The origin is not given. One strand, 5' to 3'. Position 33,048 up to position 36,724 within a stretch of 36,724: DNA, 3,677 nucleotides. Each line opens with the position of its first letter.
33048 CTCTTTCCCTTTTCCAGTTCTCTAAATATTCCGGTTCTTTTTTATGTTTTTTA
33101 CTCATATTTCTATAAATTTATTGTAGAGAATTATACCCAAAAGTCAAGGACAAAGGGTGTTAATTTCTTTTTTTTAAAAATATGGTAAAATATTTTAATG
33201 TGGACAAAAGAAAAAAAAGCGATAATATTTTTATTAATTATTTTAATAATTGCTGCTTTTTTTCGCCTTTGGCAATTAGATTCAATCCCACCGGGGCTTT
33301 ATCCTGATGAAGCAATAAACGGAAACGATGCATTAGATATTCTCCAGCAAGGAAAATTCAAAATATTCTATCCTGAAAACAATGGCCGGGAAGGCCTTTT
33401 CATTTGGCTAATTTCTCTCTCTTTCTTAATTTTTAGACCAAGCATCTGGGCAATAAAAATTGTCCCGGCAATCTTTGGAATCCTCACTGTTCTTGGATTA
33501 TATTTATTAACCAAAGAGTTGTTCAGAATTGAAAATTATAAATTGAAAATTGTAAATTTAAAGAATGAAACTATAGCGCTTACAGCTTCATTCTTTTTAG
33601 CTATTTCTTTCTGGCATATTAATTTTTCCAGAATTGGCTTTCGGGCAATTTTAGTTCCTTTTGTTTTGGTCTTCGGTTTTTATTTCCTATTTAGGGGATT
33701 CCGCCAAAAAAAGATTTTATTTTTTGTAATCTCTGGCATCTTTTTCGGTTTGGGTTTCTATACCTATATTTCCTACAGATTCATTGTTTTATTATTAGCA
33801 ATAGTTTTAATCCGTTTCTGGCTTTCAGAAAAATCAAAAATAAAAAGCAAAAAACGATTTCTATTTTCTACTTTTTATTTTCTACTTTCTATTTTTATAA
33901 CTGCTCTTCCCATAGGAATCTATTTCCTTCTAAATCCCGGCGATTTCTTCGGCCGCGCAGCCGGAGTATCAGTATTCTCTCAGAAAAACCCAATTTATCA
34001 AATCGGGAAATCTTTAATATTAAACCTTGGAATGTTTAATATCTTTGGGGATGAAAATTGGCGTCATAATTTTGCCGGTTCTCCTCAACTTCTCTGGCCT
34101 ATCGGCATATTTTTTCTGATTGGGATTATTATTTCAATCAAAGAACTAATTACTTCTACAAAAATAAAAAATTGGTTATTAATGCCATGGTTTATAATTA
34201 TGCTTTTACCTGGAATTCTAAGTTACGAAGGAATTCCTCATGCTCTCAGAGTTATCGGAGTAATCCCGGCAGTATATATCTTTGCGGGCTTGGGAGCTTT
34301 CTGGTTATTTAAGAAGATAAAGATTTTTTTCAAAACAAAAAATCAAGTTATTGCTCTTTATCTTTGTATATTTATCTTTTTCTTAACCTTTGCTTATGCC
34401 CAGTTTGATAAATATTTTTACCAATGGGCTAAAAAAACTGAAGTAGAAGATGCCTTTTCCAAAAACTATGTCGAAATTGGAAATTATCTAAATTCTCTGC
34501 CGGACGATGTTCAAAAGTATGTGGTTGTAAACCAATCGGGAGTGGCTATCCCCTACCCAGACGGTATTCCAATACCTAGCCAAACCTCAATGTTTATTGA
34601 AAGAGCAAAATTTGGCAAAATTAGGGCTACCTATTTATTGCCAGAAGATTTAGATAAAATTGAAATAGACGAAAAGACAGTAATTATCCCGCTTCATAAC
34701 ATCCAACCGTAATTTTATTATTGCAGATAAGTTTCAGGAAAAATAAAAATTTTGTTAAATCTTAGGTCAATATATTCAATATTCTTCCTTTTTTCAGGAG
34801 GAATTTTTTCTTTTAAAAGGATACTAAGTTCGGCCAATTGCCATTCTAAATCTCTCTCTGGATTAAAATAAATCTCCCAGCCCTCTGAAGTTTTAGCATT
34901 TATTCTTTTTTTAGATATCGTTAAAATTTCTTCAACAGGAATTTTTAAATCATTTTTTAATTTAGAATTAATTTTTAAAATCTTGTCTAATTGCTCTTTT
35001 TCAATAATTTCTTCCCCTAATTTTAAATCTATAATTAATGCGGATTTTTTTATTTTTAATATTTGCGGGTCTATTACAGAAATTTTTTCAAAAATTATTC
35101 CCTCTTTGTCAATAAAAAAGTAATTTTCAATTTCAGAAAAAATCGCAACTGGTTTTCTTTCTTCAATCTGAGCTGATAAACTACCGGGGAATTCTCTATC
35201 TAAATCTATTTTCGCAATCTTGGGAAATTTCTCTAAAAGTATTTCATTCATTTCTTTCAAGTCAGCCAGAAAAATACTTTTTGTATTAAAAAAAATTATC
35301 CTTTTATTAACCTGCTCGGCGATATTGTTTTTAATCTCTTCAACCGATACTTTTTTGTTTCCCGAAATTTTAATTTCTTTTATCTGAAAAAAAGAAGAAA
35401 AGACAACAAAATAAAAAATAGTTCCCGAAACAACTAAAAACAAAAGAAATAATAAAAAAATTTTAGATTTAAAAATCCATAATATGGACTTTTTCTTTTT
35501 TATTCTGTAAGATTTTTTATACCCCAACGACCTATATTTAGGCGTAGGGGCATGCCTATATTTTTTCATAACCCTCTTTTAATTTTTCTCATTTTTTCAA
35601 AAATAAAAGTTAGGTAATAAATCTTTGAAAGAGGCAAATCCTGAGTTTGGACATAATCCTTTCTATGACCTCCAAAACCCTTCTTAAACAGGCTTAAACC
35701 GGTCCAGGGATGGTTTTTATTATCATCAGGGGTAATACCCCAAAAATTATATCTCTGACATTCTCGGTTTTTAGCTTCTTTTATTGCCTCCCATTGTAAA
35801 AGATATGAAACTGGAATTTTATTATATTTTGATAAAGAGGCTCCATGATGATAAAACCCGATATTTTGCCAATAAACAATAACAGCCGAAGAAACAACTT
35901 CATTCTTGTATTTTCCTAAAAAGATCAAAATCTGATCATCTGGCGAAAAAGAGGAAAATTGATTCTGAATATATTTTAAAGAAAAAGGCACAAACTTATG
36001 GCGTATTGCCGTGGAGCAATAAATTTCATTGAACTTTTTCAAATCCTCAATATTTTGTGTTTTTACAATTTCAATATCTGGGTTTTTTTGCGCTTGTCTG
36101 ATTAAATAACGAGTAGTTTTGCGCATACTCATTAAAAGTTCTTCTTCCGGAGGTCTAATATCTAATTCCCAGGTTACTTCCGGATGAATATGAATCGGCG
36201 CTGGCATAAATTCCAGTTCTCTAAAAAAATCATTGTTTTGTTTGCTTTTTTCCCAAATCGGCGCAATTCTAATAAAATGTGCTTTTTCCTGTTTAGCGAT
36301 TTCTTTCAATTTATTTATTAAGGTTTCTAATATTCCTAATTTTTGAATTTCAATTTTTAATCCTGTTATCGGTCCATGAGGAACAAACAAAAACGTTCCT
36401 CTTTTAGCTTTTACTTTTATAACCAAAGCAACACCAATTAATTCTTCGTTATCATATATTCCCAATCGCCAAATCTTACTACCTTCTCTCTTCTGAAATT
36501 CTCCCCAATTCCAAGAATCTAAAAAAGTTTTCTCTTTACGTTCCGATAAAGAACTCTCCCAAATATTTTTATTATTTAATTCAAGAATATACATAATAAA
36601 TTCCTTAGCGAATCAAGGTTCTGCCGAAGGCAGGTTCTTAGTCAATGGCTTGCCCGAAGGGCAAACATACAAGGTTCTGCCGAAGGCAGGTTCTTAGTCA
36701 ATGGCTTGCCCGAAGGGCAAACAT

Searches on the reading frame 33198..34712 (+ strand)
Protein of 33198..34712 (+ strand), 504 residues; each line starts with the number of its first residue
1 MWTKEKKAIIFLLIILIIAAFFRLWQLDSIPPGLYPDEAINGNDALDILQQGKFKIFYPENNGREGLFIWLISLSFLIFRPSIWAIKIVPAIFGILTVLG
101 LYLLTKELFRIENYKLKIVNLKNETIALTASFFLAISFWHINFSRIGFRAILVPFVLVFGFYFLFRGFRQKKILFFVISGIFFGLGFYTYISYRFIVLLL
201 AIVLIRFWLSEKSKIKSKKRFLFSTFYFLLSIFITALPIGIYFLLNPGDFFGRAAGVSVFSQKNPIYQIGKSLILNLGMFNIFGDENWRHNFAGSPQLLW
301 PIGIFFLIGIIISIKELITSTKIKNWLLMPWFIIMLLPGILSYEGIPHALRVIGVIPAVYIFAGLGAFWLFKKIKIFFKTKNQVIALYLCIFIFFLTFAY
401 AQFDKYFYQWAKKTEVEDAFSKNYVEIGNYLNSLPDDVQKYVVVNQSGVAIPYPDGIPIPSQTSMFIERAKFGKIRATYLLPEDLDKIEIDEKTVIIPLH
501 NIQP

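Call 41: search_protein_families(library=pfam, proteins=[window:33198-34712:+], max_evalue=0.001)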
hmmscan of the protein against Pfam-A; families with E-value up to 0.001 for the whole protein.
window:33198-34712:+ (504 aa): 1 family
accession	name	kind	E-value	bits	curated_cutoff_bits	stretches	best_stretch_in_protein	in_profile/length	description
PF13231.12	PMT_2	-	2.4e-09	38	26.1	1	68-230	6-153/160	Dolichyl-phosphate-mannose-protein mannosyltransferase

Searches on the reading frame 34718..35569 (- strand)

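Call 54: search_protein_families(library=pfam, proteins=[window:34718-35569:-], max_evalue=0.001)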
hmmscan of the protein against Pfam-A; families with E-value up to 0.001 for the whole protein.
window:34718-35569:- (283 aa): 2 families
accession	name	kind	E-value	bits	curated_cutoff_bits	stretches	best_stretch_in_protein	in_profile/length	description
PF08478.15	POTRA_1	-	4e-08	33.9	23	1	61-138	1-69/69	POTRA domain, FtsQ-type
PF03799.20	FtsQ_DivIB_C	-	2.2e-07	32.2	21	1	149-270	8-114/114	Cell division protein FtsQ/DivIB, C-terminal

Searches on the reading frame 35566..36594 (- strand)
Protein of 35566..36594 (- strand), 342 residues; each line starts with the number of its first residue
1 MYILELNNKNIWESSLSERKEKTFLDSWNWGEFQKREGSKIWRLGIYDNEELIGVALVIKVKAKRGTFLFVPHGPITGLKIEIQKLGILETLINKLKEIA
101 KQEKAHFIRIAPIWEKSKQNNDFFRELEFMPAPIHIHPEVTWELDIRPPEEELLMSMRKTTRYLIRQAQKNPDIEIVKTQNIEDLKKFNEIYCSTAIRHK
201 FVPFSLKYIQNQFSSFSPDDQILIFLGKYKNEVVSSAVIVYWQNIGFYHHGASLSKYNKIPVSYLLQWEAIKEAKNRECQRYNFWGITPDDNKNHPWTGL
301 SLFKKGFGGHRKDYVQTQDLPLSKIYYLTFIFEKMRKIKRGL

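Call 41: search_protein_families(library=pfam, proteins=[window:35566-36594:-], max_evalue=0.001)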
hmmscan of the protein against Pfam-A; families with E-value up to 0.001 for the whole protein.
window:35566-36594:- (342 aa): 3 families
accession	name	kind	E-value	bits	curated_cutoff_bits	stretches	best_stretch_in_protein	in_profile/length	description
PF02388.22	FemAB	-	1.9e-41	142.7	24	3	228-328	301-399/406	FemAB family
PF13480.13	Acetyltransf_6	-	1.5e-08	35.4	22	1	156-286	2-136/143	Acetyltransferase (GNAT) domain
PF00583.31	Acetyltransf_1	-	0.00034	21.3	20.7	0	17-128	13-115/116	Acetyltransferase (GNAT) family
